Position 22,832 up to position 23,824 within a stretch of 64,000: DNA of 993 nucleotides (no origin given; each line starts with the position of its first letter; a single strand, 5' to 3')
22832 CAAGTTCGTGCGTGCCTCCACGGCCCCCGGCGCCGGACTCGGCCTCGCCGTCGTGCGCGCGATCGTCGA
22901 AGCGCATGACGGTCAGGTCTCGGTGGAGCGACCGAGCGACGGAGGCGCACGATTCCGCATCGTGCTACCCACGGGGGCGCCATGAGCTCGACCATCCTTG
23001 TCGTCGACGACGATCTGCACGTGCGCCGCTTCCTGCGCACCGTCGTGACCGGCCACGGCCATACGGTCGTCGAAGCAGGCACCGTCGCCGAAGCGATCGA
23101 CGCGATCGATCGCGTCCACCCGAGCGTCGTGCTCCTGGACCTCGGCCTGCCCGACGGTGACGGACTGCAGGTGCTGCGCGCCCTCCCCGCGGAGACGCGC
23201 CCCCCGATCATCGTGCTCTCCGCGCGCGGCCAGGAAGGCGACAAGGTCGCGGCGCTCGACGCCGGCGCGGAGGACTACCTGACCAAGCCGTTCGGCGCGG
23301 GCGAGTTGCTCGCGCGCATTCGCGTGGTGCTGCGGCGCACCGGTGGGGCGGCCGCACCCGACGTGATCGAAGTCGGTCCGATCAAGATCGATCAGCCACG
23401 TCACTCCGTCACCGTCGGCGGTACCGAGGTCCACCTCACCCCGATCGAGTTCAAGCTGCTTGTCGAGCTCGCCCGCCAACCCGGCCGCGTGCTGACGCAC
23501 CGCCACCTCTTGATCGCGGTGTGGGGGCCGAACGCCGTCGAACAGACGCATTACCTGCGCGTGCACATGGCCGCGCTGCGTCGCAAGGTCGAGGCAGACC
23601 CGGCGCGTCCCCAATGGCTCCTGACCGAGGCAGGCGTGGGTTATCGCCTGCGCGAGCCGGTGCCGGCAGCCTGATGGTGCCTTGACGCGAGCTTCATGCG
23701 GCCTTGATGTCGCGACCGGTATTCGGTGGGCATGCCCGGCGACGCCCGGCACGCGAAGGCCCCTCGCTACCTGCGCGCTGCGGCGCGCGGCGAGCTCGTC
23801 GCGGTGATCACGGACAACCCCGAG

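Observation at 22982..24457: Duplicated KdpE with a degenerate acidic pocket next to the canonical kdpDE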

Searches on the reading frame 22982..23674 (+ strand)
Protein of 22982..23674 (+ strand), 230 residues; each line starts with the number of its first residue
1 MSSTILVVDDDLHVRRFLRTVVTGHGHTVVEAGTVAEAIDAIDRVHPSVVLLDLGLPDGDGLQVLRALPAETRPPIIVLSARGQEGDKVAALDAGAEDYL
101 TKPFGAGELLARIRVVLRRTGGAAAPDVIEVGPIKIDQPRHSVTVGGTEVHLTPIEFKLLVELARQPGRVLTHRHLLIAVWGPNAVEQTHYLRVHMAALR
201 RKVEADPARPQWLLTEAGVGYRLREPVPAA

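Call 6: search_protein_families(library=pfam, proteins=[window:22982-23674:+])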
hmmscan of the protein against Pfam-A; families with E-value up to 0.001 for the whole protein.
window:22982-23674:+ (230 aa): 2 families
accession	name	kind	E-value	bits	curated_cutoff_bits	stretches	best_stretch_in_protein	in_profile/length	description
PF00072.30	Response_reg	-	2.7e-26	92.3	30.2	1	5-114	1-111/111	Response regulator receiver domain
PF00486.34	Trans_reg_C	-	1.7e-21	76.5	26.2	1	147-223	1-77/77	Transcriptional regulatory protein, C terminal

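Call 68: search_protein_families(library=ncbifam, proteins=[window:22982-23674:+], max_evalue=1e-10)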
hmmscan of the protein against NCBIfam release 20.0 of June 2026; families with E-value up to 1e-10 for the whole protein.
window:22982-23674:+ (230 aa): 62 families (the best 25 are shown)
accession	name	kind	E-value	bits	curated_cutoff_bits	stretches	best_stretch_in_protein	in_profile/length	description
NF007820.0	PRK10529.1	equivalog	2.7e-76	255.9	325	1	3-223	2-223/225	two-component system response regulator KdpE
NF040689.1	MtrAB_MtrA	equivalog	3.6e-59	199.8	300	1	5-222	1-217/219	MtrAB system response regulator MtrA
NF045944.1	ResRegRpaBCyano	equivalog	4.5e-51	173.4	330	1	6-223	1-227/229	response regulator transcription factor RpaB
TIGR02154.1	PhoB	equivalog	5.8e-51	173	296.2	1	1-223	1-225/226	phosphate regulon transcriptional regulator PhoB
NF040534.1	resp_reg_YycF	equivalog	5.2e-48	163.3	340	1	4-226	2-230/231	response regulator YycF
NF041733.1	resp_reg_CseB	equivalog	9.2e-42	143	350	1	4-224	2-227/228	two-component system response regulator CseB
NF007546.0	PRK10161.1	equivalog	5.2e-41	140.7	471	1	1-223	1-225/229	phosphate response regulator transcription factor PhoB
NF033117.2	vanR_ACDEGLN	exception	9.2e-41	139.9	350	1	5-223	1-225/226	VanR-ABDEGLN family response regulator transcription factor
NF008296.0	PRK11083.1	equivalog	3.8e-40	137.7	273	1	3-224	4-226/228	two-component system response regulator CreB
NF008078.0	PRK10816.1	equivalog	5.3e-40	137.3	336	1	5-223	3-220/223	two-component system response regulator PhoP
NF007928.2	PRK10643.1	equivalog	1.6e-39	135.8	330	1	5-223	3-216/216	two-component system response regulator PmrA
TIGR01387.1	cztR_silR_copR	subfamily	4.7e-39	134.3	279.2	1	5-223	1-218/218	heavy metal response regulator transcription factor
NF007005.1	PRK09468.1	equivalog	8.2e-39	133.4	331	1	3-221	4-229/237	osmolarity response regulator transcription factor OmpR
NF053854.1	RespRegPhoBBctds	equivalog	2.6e-36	125.1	270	1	5-223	1-224/225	two-component system response regulator PhoB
NF033120.0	vanR_FM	exception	1.3e-35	123.1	460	1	4-223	5-229/231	vancomycin resistance response regulator transcription factor, VanR-F/VanR-M family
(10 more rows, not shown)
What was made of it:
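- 22982..23674 (+): Canonical kdpE (KdpE1, 230 aa), start overlapping the kdpD stop. NCBIfam KdpE score 255.9 bits (call 68).
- On KdpE (canonical orthologue): Best NCBIfam hit is NF007820 (call 68). The neighbouring canonical KdpE also falls short at 255.9 bits, so this cut-off is strict for Myxococcota (call 68).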
